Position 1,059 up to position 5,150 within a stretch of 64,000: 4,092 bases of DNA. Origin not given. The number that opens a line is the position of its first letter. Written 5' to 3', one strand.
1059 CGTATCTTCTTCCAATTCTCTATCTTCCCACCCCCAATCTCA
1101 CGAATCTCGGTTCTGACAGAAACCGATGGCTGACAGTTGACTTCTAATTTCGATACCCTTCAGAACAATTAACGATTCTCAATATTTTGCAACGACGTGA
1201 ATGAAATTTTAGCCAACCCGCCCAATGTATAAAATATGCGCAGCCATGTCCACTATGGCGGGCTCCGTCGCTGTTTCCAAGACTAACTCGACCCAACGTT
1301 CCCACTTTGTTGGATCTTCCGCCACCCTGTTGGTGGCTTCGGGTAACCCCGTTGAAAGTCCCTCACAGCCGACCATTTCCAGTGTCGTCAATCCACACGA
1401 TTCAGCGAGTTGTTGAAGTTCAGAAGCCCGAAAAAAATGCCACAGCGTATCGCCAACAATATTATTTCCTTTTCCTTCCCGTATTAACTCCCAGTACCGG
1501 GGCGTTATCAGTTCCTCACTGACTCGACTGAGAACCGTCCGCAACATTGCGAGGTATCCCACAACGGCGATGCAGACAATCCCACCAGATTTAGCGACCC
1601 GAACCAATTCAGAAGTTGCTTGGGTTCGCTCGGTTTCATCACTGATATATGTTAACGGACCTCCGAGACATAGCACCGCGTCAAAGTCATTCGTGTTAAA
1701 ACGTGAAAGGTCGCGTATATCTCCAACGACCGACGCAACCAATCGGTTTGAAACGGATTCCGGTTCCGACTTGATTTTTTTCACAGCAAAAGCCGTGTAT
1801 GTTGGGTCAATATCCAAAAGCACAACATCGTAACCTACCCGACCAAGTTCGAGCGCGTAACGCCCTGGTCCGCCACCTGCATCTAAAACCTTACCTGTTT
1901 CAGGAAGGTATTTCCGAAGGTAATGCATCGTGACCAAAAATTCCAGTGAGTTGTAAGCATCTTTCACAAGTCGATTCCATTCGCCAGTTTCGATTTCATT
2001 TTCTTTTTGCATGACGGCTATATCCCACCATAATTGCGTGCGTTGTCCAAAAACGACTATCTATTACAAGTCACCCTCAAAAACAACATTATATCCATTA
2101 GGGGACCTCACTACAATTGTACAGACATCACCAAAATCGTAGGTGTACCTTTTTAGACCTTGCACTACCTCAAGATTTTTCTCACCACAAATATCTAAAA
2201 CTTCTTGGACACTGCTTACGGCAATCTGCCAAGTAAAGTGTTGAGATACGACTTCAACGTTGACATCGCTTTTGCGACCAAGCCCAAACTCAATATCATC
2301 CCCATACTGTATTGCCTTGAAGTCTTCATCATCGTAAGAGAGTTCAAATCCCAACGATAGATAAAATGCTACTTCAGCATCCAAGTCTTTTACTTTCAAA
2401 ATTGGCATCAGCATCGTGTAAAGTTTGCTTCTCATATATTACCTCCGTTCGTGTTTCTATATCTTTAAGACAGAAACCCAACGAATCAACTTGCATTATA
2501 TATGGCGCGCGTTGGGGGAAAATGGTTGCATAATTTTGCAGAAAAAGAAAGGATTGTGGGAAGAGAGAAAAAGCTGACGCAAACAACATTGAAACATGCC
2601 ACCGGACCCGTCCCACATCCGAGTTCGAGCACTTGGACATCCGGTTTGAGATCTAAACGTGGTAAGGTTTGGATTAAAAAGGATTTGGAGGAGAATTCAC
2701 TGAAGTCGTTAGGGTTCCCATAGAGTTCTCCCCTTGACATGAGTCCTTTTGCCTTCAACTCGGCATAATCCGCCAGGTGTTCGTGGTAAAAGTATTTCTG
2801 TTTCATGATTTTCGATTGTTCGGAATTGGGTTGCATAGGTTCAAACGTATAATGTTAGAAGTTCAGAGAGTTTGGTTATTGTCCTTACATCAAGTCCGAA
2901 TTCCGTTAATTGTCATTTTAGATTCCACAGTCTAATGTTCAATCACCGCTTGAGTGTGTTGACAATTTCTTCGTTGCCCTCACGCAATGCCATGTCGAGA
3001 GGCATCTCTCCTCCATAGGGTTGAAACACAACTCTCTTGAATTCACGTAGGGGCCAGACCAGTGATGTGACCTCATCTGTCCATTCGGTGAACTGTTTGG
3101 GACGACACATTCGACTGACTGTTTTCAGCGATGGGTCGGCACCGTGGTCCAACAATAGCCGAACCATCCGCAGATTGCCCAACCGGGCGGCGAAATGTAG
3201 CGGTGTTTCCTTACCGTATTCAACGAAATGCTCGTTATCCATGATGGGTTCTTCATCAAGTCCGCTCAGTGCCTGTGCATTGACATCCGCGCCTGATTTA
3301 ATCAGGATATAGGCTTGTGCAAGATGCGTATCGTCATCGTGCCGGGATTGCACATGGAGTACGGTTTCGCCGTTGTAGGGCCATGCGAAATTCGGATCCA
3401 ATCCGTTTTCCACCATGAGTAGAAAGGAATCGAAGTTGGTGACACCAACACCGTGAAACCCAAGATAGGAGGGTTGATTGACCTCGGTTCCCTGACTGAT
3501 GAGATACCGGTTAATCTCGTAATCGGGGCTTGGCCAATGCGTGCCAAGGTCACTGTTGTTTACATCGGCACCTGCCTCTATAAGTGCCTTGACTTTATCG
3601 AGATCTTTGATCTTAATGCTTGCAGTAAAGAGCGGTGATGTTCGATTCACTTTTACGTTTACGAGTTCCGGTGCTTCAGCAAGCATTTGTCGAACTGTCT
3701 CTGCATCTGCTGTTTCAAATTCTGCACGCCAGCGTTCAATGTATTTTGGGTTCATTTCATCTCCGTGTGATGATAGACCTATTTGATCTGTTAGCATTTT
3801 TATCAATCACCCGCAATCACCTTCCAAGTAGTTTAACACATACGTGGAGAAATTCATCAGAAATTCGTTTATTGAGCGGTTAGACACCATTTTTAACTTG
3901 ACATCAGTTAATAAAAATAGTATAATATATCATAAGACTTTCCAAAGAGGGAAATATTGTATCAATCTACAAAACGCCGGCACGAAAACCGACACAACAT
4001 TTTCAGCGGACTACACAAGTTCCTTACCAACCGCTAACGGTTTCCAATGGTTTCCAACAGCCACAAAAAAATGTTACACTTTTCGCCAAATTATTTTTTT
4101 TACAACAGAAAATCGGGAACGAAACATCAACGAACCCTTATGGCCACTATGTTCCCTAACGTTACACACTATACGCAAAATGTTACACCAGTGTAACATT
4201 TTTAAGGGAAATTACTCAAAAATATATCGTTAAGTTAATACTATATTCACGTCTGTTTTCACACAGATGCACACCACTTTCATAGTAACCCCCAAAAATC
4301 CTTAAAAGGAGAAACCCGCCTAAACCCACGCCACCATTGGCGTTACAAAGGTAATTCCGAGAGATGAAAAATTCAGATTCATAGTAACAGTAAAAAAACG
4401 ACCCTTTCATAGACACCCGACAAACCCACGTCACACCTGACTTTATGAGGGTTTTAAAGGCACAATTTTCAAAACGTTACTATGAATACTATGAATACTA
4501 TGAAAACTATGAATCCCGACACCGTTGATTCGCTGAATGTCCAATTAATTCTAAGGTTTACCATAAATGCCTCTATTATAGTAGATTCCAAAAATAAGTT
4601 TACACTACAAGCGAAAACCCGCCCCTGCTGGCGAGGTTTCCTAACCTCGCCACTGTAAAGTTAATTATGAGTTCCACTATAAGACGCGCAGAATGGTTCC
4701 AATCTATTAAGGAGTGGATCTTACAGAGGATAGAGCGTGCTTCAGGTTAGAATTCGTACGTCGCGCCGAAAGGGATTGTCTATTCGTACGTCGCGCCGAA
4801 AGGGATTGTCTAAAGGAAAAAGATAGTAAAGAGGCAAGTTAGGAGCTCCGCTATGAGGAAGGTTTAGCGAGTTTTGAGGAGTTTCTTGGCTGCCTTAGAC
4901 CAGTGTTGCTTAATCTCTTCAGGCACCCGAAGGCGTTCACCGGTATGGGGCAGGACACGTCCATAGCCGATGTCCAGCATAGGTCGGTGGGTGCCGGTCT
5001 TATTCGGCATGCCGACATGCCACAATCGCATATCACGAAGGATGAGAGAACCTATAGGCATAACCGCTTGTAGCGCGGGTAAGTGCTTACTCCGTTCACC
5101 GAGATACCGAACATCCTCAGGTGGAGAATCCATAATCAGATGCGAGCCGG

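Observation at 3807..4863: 1-kb untranslated AT-rich island with a consensus promoter, a GTTACAC operator palindrome, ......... motif copies and two tandem repeats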

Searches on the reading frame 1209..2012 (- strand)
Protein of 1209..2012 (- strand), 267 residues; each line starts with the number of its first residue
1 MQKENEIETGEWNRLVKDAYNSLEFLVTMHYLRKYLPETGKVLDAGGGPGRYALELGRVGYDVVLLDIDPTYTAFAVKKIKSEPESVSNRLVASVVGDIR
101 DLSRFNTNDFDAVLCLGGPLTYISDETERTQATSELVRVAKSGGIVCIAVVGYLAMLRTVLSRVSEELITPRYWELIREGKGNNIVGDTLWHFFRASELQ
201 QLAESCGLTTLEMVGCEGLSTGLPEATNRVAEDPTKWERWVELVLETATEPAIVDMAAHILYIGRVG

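Call 10: search_protein_families(library=pfam, proteins=[window:1209-2012:-], max_evalue=0.01)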
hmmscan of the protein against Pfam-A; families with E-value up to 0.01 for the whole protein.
window:1209-2012:- (267 aa): 7 families
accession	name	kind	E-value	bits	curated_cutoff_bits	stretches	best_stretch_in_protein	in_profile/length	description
PF13649.12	Methyltransf_25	-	2.6e-13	50.9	27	1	42-144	1-97/97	Methyltransferase domain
PF08241.18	Methyltransf_11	-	2.7e-13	50.8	21.2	1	43-148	1-95/95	Methyltransferase domain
PF13489.12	Methyltransf_23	-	3.7e-07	30.4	27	1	30-211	14-162/164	Methyltransferase domain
PF13847.12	Methyltransf_31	-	6.5e-06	26.3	27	1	41-155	6-116/145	Methyltransferase domain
PF08242.18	Methyltransf_12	-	8.6e-06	26.8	30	1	43-145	1-97/98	Methyltransferase domain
PF01209.24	Ubie_methyltran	-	0.003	17.4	20.1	1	40-149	49-152/233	ubiE/COQ5 methyltransferase family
PF03848.20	TehB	-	0.0056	16.6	20.4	1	39-89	31-79/193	Tellurite resistance protein TehB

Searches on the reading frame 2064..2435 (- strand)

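Call 10: search_protein_families(library=pfam, proteins=[window:2064-2435:-], max_evalue=0.01)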
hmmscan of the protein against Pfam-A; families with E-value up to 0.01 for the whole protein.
window:2064-2435:- (123 aa): 2 families
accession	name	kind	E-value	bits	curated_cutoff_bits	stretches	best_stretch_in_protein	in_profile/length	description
PF00903.31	Glyoxalase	-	0.0016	19.3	20.6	1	13-119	7-121/121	Glyoxalase/Bleomycin resistance protein/Dioxygenase superfamily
PF22677.2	Ble-like_N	-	0.0024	18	24.5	1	10-39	4-35/41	Bleomycin resistance protein-like N-terminal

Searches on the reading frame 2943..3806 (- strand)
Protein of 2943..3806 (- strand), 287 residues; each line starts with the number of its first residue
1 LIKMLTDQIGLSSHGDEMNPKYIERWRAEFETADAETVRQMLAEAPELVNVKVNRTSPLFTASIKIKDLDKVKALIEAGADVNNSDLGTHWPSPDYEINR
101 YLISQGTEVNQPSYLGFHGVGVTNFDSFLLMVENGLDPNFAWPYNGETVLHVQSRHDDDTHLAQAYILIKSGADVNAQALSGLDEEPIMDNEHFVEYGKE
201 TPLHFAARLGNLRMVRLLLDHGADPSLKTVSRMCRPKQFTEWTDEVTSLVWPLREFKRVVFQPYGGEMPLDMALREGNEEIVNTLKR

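Call 10: search_protein_families(library=pfam, proteins=[window:2943-3806:-], max_evalue=0.01)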
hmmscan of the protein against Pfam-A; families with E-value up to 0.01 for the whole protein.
window:2943-3806:- (287 aa): 5 families
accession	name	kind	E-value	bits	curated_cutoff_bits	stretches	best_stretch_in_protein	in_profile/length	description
PF00023.36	Ank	-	1.1e-20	73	21.1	1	200-229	3-32/33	Ankyrin repeat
PF12796.13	Ank_2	-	9.2e-17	61.8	27.3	1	129-228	14-89/90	Ankyrin repeats (3 copies)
PF13637.12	Ank_4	-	5.8e-15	55.5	22.7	1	203-225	1-23/50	Ankyrin repeats (many copies)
PF13606.12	Ank_3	-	4e-14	51.6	22.3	1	200-226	3-29/30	Ankyrin repeat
PF13857.12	Ank_5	-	7.6e-09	36.2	27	1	197-230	14-47/56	Ankyrin repeats (many copies)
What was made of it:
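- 2943..3755 (-): Ankyrin-repeat gene (270 aa), left neighbour. It behaves as a movable cassette. Pfam Ank hits (call 10).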

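Call 13: find_encoding_contigs(protein=window:2943-3806:-, flank=10000, max_places=10)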
Protein window:2943-3806:- (287 aa): no gene with exactly this product is on record in the collection.

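Call 17: find_encoding_contigs(protein=window:2943-3755:-, flank=10000, max_places=10)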
Protein window:2943-3755:- (270 aa): 2 contigs read that carry it; 1 place shown.
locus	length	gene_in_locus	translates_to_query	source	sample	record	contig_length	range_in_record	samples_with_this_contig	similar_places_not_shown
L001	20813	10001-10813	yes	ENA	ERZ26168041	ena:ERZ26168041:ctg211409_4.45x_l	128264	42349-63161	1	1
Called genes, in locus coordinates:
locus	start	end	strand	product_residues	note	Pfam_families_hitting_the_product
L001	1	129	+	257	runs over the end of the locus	PF08241:Methyltransf_11, PF13649:Methyltransf_25 (weak)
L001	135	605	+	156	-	PF00583:Acetyltransf_1, PF13673:Acetyltransf_10, PF13508:Acetyltransf_7, PF08445:FR47 (weak)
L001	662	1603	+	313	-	PF00962:A_deaminase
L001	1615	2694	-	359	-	PF01408:GFO_IDH_MocA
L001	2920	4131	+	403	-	PF16745:RsgA_N, PF03193:RsgA_GTPase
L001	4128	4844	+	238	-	PF12746:GNAT_acetyltran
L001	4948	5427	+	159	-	-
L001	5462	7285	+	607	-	-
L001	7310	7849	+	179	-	PF05721:PhyH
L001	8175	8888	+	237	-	PF05721:PhyH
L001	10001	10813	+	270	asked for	PF13637:Ank_4 (faint), PF12796:Ank_2, PF13857:Ank_5 (weak), PF00023:Ank, PF13606:Ank_3 (weak)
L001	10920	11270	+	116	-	-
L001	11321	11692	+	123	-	-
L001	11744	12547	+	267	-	PF13489:Methyltransf_23 (weak), PF13649:Methyltransf_25, PF13847:Methyltransf_31 (weak), PF08241:Methyltransf_11, PF08242:Methyltransf_12 (faint)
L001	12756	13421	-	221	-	-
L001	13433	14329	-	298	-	PF01555:N6_N4_Mtase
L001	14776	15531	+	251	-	PF05401:NodS, PF13489:Methyltransf_23, PF02353:CMAS (faint), PF05175:MTS (weak), PF13847:Methyltransf_31, PF08241:Methyltransf_11, PF08242:Methyltransf_12, PF13649:Methyltransf_25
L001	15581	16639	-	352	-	PF09492:Pec_lyase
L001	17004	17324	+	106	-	PF03992:ABM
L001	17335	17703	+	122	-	-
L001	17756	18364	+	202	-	PF13489:Methyltransf_23, PF08241:Methyltransf_11, PF08242:Methyltransf_12, PF13649:Methyltransf_25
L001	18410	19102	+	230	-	PF13302:Acetyltransf_3, PF00583:Acetyltransf_1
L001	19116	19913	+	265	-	PF01261:AP_endonuc_2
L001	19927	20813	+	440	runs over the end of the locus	PF02463:SMC_N (weak), PF11398:DUF2813 (weak), PF13175:AAA_15, PF13476:AAA_23 (weak), PF13304:AAA_21, PF13175:AAA_15 (weak)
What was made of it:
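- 2943..3755 (-): The exact 270-aa product is on record (call 17).
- Checked: A public gene call on the same genome (L001) places nothing between PhyH and Ank (call 17). The 270-aa product from 3755 is on record exactly and the 287-aa one is not (calls 13, 17).
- Tried and rejected: Only the ATG-start Ank worked (call 17).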

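Call 41: find_homologous_proteins(query=window:2943-3755:-, max_evalue=1e-20)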
Query window:2943-3755:- (270 aa): 178 proteins with E <= 1e-20 among 8000 candidates; the best 120 are listed.
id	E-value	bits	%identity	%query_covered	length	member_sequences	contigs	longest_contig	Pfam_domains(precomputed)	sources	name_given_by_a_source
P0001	8.6e-163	558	88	100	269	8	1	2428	PF13606.13,PF13857.13,PF12796.14,PF00023.37,PF13637.13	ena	-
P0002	2.5e-162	557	89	100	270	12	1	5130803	PF13606.13,PF13857.13,PF12796.14,PF00023.37,PF13637.13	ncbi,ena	-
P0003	1.1e-161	555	90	100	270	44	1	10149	PF13606.13,PF13857.13,PF12796.14,PF00023.37,PF13637.13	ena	-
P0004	7.3e-161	552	88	100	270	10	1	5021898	PF13606.13,PF13857.13,PF12796.14,PF00023.37,PF13637.13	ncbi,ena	-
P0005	5.8e-160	549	89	99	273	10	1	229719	PF13606.13,PF13857.13,PF12796.14,PF00023.37,PF13637.13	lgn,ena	-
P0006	1.2e-159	548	88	100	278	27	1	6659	PF13606.13,PF13857.13,PF12796.14,PF00023.37,PF13637.13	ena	-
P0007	1.8e-159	548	88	100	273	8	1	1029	PF13606.13,PF13857.13,PF12796.14,PF00023.37,PF13637.13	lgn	-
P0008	3.4e-158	543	89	100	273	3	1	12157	PF13606.13,PF13857.13,PF12796.14,PF00023.37,PF13637.13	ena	-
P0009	3.5e-158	543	89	100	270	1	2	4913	PF13606.13,PF13857.13,PF12796.14,PF00023.37,PF13637.13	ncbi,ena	-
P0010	7.3e-158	542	87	100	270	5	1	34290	PF13606.13,PF13857.13,PF12796.14,PF00023.37,PF13637.13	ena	-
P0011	9.5e-158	542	87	100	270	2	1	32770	PF13606.13,PF13857.13,PF12796.14,PF00023.37,PF13637.13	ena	-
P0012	2.7e-157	540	89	99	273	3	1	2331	PF13606.13,PF13857.13,PF12796.14,PF00023.37,PF13637.13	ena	-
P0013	4.0e-157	540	87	100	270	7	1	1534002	PF13606.13,PF13857.13,PF12796.14,PF00023.37,PF13637.13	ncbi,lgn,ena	-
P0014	7.5e-157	539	87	100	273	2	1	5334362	PF13606.13,PF13857.13,PF12796.14,PF00023.37,PF13637.13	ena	-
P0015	1.0e-156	539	88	100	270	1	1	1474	PF13606.13,PF13857.13,PF12796.14,PF00023.37,PF13637.13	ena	-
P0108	1.5e-117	410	95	70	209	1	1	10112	PF12796.14,PF00023.37,PF13637.13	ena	-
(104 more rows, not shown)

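Call 42: find_encoding_contigs(protein=P0002, flank=6000, max_places=3)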
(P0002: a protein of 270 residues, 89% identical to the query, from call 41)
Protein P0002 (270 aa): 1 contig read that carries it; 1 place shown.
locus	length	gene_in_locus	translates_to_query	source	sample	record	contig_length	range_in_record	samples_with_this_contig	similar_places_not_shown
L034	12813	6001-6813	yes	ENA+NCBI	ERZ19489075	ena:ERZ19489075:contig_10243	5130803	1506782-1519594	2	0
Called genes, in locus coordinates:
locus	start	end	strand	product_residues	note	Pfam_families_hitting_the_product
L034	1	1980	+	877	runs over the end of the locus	PF01326:PPDK_N, PF00391:PEP-utilizers, PF02896:PEP-utilizers_C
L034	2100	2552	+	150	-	PF16867:DMSP_lyase, PF00190:Cupin_1 (weak), PF01050:MannoseP_isomer (weak), PF07883:Cupin_2, PF02311:AraC_binding (weak)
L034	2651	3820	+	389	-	PF01408:GFO_IDH_MocA, PF02894:GFO_IDH_MocA_C, PF22725:GFO_IDH_MocA_C3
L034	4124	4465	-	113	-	PF01740:STAS, PF13466:STAS_2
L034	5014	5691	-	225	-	PF13385:Laminin_G_3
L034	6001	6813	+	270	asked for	PF13637:Ank_4 (faint), PF12796:Ank_2 (weak), PF13857:Ank_5 (weak), PF00023:Ank, PF13606:Ank_3 (weak)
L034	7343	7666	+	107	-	-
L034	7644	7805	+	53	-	-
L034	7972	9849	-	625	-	PF00664:ABC_membrane, PF02463:SMC_N (faint), PF00005:ABC_tran, PF13304:AAA_21 (faint)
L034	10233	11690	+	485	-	PF01139:RtcB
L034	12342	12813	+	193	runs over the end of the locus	PF07638:Sigma70_ECF (weak), PF04542:Sigma70_r2, PF08281:Sigma70_r4_2, PF04545:Sigma70_r4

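Call 43: find_encoding_contigs(protein=P0003, flank=6000, max_places=3)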
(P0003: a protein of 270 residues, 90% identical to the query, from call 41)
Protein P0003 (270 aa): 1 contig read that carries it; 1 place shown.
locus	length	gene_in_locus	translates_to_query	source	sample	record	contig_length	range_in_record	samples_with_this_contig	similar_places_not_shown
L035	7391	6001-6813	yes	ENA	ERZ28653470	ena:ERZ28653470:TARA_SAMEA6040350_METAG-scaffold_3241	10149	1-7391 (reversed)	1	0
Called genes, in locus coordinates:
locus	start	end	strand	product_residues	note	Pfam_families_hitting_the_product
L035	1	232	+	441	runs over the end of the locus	PF01408:GFO_IDH_MocA, PF22725:GFO_IDH_MocA_C3, PF02894:GFO_IDH_MocA_C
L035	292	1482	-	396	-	PF01385:OrfB_IS605, PF07282:Cas12f1-like_TNB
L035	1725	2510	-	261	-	PF13276:HTH_21, PF00665:rve, PF13683:rve_3, PF13333:rve_2 (weak)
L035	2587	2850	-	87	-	PF01527:HTH_Tnp_1, PF13542:HTH_Tnp_ISL3 (weak), PF13518:HTH_28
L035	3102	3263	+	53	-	-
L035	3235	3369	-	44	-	-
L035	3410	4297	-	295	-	PF12760:Zn_ribbon_IS1595, PF12762:DDE_Tnp_IS1595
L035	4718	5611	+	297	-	PF10544:T5orf172, PF13455:MUG113, PF00313:CSD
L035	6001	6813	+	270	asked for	PF13637:Ank_4 (faint), PF12796:Ank_2, PF13857:Ank_5 (weak), PF00023:Ank, PF13606:Ank_3 (weak)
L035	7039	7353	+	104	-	-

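Call 44: find_encoding_contigs(protein=P0004, flank=6000, max_places=3)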
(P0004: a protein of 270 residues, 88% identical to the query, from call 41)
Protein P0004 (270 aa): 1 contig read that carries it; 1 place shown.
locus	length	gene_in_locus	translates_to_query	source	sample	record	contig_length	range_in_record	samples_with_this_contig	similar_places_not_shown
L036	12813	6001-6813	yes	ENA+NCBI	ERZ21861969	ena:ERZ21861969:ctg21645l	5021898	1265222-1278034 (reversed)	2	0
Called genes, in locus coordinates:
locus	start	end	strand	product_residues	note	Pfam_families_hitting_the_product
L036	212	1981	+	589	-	PF00664:ABC_membrane, PF00005:ABC_tran, PF02463:SMC_N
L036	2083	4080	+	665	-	PF19313:DUF5916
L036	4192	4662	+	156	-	PF13673:Acetyltransf_10, PF00583:Acetyltransf_1, PF13508:Acetyltransf_7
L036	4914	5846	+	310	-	PF00930:DPPIV_N (faint), PF23381:Beta-prop_IFT122_1st (faint), PF25174:Beta-prop_THOC3 (faint), PF26549:Tricorn_N, PF07676:PD40 (faint), PF26550:Tricorn_2nd, PF26549:Tricorn_N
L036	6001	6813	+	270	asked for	PF13637:Ank_4 (faint), PF13857:Ank_5 (faint), PF12796:Ank_2, PF00023:Ank, PF13606:Ank_3 (weak)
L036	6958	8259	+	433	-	PF12704:MacB_PCD, PF02687:FtsX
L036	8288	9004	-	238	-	PF00483:NTP_transferase, PF12804:NTP_transf_3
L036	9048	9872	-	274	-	PF05721:PhyH (weak)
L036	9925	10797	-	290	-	PF05721:PhyH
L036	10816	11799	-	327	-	PF00248:Aldo_ket_red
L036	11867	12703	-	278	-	-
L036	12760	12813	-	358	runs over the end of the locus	PF27529:AMPT (weak), PF05343:Peptidase_M42, PF01546:Peptidase_M20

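Call 50: find_encoding_contigs(protein=P0108, flank=10000, max_places=3)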
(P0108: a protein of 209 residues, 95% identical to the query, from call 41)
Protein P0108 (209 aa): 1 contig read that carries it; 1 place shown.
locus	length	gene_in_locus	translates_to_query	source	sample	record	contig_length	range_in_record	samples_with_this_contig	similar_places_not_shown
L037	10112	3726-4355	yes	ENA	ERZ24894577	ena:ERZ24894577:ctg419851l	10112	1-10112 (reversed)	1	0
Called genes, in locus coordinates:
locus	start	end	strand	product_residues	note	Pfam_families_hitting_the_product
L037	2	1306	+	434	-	?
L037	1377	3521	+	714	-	-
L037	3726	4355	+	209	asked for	PF12796:Ank_2 (faint), PF00023:Ank (faint), PF13637:Ank_4 (faint)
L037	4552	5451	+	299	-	PF05175:MTS (weak), PF05401:NodS (weak), PF03848:TehB (weak), PF13489:Methyltransf_23, PF13847:Methyltransf_31, PF08241:Methyltransf_11, PF08242:Methyltransf_12, PF13649:Methyltransf_25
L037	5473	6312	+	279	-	PF00702:Hydrolase, PF13419:HAD_2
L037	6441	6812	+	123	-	-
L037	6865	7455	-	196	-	PF07638:Sigma70_ECF (weak), PF04542:Sigma70_r2, PF08281:Sigma70_r4_2, PF04545:Sigma70_r4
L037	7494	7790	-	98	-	PF00083:Sugar_tr, PF07690:MFS_1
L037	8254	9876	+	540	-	PF07638:Sigma70_ECF (weak), PF04542:Sigma70_r2, PF04545:Sigma70_r4, PF08281:Sigma70_r4_2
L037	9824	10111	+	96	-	?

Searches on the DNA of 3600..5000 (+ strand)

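Call 5: search_rna_families(source=window, start=3600, end=5000, threshold=evalue, max_evalue=10, show_alignments=3)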
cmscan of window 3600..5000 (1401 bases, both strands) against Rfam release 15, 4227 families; matches with E-value up to 10: 3.
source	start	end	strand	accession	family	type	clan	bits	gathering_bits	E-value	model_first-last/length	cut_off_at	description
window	4082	4135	-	RF00278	SNORD50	Gene; snRNA; snoRNA; CD-box;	-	20.3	42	0.44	1-72/72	no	Small nucleolar RNA SNORD50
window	4585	4618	-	RF01379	CRISPR-DR66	Gene; CRISPR;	CL00014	20.1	45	1.7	1-37/37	no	CRISPR RNA direct repeat element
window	4799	4860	+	RF02183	ST7-OT3_1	Gene; lncRNA;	-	20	50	2.1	1-79/79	no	ST7 overlapping transcript 3 conserved region 1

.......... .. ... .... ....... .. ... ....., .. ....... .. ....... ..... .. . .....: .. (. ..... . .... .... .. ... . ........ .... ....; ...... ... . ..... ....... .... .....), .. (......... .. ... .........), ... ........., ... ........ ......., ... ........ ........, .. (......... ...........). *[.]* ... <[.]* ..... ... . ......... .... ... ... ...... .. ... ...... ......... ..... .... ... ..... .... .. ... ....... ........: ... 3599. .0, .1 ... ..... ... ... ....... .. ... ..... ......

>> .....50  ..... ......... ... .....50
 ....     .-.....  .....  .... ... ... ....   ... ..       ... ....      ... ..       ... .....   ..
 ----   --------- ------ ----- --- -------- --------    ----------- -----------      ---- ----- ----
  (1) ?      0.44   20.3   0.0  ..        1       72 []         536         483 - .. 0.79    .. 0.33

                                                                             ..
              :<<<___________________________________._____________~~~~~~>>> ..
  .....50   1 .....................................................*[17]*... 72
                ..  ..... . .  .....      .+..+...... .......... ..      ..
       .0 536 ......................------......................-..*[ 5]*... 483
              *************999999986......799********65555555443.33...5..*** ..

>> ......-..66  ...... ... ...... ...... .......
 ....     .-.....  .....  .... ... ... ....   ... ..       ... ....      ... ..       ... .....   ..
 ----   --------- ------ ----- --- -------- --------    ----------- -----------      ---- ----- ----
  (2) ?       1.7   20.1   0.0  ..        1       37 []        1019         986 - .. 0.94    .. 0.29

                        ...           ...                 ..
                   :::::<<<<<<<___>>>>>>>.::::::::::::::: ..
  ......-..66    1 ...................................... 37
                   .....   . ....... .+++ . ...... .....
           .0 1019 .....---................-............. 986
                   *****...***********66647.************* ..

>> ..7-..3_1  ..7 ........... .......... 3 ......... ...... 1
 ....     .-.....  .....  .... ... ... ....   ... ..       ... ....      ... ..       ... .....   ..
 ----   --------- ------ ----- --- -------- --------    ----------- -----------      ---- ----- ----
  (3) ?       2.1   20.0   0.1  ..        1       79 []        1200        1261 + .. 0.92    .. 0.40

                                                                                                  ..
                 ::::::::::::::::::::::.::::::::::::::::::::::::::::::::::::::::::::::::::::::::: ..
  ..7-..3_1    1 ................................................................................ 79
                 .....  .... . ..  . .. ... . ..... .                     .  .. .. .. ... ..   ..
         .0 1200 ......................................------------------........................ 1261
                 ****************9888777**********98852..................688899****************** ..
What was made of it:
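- On Any Rfam family: The best sub-threshold hits in 3600-5000 have E = 0.44-2.1 and are implausible families (call 5).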

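Call 20: search_dna_similar(query=window:3756-4863:+, collection=plasmids, mode=distant, max_evalue=0.01)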
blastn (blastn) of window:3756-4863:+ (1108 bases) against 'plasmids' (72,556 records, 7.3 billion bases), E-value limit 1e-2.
No match.

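Call 21: search_dna_similar(query=window:3756-4863:+, collection=phages, mode=distant, max_evalue=0.01)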
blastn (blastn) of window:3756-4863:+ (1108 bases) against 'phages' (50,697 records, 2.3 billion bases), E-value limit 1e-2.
No match.
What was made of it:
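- No blastn similarity to plasmid or phage records (calls 20, 21).
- Tried and rejected: blastn of the island against plasmid and phage records: no match (calls 20, 21).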
